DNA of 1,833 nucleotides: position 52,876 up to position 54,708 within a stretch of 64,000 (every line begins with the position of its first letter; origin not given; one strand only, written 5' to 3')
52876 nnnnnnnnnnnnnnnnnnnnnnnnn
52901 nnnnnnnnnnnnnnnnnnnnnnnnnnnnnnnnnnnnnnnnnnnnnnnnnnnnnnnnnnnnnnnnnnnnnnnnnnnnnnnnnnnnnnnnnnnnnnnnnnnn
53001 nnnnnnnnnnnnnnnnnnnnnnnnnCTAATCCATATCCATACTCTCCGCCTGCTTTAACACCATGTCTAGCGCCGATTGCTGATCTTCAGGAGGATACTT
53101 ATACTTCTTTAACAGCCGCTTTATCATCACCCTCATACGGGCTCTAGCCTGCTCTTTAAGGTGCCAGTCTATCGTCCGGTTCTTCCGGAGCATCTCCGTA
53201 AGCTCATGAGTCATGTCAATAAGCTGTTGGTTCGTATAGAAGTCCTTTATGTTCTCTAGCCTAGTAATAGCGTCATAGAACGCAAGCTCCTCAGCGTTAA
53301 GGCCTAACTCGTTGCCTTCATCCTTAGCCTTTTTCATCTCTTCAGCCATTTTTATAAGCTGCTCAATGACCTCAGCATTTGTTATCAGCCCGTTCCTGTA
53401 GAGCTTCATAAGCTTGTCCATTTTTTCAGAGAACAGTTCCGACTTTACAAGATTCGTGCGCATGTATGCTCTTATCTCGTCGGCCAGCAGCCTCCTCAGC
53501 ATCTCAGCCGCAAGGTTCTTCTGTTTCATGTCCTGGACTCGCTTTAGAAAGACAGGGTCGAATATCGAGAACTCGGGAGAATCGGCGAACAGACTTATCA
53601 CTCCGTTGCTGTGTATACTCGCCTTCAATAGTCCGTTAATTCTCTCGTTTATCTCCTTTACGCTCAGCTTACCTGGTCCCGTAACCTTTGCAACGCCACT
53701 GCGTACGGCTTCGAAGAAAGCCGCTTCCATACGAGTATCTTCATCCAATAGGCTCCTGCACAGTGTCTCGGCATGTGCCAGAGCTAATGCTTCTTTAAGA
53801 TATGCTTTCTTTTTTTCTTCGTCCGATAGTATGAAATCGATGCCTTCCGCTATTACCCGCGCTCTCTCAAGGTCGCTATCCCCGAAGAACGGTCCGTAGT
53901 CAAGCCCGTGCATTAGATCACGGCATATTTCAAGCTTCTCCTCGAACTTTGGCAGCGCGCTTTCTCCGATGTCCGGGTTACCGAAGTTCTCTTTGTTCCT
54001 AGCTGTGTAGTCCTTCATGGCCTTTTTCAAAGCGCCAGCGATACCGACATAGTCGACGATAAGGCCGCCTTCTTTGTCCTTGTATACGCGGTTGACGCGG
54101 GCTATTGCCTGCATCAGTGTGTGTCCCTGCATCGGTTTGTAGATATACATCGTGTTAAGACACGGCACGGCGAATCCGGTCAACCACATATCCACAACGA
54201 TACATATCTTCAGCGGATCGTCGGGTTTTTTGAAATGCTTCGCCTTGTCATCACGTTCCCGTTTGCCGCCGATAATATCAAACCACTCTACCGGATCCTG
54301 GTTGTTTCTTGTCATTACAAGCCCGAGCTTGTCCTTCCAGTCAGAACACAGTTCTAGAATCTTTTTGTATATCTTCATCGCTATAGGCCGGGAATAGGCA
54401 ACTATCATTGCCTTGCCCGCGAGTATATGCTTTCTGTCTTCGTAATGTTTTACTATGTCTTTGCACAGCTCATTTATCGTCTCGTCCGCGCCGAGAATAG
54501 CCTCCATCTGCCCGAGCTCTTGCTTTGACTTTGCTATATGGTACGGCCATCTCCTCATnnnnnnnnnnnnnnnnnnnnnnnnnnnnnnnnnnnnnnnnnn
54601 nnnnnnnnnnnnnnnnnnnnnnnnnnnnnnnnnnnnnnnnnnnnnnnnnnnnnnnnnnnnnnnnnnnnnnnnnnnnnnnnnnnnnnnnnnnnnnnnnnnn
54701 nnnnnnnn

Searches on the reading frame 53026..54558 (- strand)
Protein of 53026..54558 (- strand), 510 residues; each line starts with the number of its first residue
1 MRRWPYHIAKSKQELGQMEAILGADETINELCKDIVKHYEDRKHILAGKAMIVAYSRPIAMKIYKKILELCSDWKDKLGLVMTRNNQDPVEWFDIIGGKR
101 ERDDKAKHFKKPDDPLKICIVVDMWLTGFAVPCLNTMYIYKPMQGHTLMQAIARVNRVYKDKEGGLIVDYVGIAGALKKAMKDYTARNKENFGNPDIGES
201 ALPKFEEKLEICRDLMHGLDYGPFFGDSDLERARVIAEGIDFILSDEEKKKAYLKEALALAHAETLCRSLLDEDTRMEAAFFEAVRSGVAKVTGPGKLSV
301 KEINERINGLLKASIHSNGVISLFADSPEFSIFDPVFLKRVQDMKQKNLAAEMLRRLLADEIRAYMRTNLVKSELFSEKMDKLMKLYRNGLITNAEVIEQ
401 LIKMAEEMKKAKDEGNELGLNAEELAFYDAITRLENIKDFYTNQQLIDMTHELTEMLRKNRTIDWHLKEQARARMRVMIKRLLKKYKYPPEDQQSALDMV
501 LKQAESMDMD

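Call 67: search_protein_families(library=pfam, proteins=[window:53026-54558:-], max_evalue=0.00001)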
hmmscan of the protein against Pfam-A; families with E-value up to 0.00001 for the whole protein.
window:53026-54558:- (510 aa): 2 families
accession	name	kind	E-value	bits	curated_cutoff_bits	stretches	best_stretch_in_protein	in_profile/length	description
PF11867.13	T1RH-like_C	-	2e-98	330.3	26.8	1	199-507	12-326/329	Type I restriction enzyme HindI endonuclease subunit-like, C-terminal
PF22679.2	T1R_D3-like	-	1.5e-19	71.4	27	1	99-170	83-156/158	Type I restriction enzyme subunit R domain 3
